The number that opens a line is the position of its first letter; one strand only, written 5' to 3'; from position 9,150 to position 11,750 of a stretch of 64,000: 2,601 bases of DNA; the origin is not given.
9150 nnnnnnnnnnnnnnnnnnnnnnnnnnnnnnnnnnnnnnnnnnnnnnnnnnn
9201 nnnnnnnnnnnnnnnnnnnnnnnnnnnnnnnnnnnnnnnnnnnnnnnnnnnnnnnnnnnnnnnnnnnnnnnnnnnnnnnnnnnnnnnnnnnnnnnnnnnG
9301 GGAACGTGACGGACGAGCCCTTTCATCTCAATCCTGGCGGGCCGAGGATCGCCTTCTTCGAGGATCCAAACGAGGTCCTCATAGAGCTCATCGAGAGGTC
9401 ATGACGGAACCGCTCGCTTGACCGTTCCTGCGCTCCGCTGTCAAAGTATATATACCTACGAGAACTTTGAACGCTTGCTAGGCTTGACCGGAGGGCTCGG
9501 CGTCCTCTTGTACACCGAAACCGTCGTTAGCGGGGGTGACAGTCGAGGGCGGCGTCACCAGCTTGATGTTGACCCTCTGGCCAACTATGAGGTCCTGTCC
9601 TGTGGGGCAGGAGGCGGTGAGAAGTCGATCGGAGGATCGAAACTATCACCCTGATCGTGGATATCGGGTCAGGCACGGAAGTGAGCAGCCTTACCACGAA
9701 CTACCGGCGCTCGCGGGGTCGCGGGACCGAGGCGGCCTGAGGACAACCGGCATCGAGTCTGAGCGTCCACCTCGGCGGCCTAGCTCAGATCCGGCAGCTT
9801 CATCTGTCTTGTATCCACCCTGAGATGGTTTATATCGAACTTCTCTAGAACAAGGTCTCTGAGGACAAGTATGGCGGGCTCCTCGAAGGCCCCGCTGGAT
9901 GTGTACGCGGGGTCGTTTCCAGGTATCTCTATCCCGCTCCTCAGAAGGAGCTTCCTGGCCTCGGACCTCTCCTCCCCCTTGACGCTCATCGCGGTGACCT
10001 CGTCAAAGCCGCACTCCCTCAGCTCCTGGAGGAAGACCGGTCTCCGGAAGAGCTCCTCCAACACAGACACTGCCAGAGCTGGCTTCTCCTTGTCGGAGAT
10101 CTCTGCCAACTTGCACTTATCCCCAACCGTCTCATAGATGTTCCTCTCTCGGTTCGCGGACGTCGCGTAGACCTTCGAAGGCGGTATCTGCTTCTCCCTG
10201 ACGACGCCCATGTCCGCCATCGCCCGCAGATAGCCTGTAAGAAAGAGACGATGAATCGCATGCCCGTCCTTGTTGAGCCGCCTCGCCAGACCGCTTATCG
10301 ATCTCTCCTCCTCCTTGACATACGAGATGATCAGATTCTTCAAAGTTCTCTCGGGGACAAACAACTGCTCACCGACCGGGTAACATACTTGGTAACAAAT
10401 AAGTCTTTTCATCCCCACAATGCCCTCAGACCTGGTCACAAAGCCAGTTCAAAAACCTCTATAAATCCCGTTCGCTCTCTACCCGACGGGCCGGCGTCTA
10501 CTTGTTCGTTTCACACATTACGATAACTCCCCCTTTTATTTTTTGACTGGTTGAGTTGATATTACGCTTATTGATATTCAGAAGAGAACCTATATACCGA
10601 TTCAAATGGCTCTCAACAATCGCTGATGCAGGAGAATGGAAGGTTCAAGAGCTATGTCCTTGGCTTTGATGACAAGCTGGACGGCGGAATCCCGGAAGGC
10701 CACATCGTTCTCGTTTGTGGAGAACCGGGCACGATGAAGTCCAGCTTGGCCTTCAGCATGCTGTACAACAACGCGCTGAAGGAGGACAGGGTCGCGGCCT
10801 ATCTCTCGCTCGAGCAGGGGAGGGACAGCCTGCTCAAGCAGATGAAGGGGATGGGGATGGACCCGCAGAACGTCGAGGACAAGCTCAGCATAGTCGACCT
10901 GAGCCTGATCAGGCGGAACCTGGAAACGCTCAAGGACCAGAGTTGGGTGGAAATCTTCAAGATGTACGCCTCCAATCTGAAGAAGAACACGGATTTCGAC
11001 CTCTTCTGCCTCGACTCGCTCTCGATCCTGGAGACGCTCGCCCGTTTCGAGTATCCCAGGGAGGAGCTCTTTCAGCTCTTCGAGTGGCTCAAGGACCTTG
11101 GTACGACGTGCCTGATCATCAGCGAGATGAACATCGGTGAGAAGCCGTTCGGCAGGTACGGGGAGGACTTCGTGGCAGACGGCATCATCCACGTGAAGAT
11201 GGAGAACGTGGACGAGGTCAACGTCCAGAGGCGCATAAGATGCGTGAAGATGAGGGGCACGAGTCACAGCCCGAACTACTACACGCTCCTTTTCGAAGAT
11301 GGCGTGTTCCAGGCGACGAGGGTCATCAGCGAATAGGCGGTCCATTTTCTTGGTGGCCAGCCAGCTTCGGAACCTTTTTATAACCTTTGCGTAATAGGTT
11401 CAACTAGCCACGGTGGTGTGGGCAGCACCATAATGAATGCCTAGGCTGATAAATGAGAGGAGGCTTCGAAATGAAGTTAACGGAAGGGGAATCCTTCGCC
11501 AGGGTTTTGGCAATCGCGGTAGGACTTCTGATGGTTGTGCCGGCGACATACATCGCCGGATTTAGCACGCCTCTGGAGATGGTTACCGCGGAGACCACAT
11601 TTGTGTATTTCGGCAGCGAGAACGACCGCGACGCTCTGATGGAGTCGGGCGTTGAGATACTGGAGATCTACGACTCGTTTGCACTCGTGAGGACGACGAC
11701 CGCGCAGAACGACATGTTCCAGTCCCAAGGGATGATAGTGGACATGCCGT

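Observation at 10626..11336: KaiC-like ATPase with a degenerate P-loop immediately upstream of the subtilase/pilus block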

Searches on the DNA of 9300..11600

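Call 63: search_rna_families(source=window, start=9300, end=11600, threshold=evalue, max_evalue=1)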
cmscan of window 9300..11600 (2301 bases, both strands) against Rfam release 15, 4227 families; matches with E-value up to 1: 1.
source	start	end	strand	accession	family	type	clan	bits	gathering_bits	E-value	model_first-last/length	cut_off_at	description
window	9476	9785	+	RF01857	Archaea_SRP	Gene;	CL00003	197.9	96.5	1.5e-48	1-317/317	no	Archaeal signal recognition particle RNA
